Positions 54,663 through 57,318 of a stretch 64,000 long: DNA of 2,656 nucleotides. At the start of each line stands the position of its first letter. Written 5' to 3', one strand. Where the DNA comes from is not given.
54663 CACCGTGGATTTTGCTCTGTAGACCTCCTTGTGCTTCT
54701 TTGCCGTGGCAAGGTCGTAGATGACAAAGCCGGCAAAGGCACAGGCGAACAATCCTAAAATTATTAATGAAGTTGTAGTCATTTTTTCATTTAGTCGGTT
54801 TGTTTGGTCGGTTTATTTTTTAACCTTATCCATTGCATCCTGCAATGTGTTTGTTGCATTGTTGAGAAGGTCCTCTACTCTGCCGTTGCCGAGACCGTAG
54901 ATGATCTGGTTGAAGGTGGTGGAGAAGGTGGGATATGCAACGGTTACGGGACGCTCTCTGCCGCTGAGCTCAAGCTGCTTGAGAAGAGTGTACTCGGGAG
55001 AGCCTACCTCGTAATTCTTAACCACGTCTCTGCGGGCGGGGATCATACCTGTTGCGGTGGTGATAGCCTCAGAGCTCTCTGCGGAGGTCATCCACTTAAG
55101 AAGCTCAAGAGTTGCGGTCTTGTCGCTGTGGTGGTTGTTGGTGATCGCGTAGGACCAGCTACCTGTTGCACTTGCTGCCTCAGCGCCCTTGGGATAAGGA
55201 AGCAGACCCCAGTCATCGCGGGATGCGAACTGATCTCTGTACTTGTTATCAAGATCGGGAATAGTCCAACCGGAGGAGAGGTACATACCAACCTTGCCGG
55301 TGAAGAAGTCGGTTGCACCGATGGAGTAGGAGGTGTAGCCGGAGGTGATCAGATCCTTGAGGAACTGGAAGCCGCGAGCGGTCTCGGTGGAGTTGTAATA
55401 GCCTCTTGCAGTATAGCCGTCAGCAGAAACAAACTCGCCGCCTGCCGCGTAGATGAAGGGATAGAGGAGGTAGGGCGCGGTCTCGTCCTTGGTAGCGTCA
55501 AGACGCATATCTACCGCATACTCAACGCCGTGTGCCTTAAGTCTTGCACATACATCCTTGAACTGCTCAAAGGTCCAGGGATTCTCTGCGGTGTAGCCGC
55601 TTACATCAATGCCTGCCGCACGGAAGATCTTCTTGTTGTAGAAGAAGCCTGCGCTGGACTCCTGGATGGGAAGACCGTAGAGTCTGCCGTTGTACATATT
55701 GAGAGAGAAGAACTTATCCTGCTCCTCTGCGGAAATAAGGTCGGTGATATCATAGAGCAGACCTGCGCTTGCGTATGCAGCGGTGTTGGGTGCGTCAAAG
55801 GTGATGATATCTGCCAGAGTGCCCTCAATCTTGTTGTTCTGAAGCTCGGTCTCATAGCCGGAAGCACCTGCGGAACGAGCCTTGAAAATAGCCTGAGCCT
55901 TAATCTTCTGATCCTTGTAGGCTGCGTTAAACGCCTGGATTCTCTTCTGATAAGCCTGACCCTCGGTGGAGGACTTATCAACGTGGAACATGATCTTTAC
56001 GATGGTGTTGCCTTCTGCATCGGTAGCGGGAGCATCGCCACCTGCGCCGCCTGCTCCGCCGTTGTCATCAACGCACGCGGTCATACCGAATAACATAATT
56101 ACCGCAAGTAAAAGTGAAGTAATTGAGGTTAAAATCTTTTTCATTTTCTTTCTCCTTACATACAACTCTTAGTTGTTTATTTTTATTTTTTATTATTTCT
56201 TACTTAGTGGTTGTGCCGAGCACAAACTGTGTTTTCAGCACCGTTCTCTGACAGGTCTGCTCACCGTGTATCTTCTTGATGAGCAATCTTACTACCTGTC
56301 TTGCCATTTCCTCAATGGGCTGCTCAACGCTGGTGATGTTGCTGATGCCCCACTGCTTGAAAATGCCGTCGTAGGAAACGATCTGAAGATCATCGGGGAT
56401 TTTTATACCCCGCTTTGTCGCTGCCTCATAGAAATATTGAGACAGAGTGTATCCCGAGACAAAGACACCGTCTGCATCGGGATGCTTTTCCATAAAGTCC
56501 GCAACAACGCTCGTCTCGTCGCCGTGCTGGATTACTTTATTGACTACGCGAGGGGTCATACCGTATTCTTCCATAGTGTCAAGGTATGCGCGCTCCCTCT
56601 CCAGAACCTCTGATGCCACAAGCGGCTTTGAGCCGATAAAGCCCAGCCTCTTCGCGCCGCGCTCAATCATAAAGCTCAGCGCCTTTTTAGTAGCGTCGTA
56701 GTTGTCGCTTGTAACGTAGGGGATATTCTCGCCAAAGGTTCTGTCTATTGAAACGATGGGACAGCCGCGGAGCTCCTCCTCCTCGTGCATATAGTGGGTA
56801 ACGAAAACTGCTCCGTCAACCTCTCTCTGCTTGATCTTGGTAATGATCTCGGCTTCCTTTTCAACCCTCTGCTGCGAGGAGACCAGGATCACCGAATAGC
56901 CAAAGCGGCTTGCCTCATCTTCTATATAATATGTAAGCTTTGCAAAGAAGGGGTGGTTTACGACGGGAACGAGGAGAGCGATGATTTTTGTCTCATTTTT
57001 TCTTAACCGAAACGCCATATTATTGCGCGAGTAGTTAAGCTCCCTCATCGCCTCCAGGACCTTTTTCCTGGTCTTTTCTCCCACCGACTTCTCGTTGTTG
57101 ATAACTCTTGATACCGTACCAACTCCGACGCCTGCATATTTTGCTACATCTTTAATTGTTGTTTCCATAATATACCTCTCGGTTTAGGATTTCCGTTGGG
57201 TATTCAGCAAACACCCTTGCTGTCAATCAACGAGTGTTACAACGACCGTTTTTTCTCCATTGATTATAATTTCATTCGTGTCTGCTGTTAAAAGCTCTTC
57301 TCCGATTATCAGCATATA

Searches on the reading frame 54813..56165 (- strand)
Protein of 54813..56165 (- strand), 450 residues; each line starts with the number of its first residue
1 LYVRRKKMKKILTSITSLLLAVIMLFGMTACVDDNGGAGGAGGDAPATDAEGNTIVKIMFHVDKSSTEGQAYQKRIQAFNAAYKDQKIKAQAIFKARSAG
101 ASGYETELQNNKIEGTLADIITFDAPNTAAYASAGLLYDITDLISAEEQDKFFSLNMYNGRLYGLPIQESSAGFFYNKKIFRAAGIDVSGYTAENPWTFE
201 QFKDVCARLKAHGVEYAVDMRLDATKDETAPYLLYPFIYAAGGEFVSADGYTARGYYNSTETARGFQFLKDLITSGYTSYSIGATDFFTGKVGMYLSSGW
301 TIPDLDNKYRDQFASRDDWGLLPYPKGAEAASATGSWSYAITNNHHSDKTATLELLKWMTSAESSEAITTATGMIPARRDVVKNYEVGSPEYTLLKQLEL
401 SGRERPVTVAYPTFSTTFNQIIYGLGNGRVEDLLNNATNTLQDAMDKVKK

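Call 19: search_protein_families(library=pfam, proteins=[window:54813-56165:-], max_evalue=0.001)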
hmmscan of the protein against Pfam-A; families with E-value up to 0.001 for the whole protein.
window:54813-56165:- (450 aa): 2 families
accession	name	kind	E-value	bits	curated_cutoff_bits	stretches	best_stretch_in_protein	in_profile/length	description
PF13416.11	SBP_bac_8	-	2.4e-31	110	27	1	75-384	2-268/279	Bacterial extracellular solute-binding protein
PF01547.30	SBP_bac_1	-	3.1e-31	110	26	1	65-364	3-305/307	Bacterial extracellular solute-binding protein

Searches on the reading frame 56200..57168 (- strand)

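Call 19: search_protein_families(library=pfam, proteins=[window:56200-57168:-], max_evalue=0.001)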
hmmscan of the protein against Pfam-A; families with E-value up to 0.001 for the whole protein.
window:56200-57168:- (322 aa): 4 families
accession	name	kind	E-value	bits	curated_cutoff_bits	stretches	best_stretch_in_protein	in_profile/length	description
PF13377.12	Peripla_BP_3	-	3.8e-22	79.6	26.5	1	166-321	3-167/167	Periplasmic binding protein-like domain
PF00356.27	LacI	-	1.2e-20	73.4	27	1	4-49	1-46/46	Bacterial regulatory proteins, lacI family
PF00532.27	Peripla_BP_1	-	1.8e-19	70.7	22.2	1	62-311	3-272/281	Periplasmic binding proteins and sugar binding domain of LacI family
PF13407.12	Peripla_BP_4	-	1.1e-08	35.4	35.1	1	63-268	1-218/258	Periplasmic binding protein domain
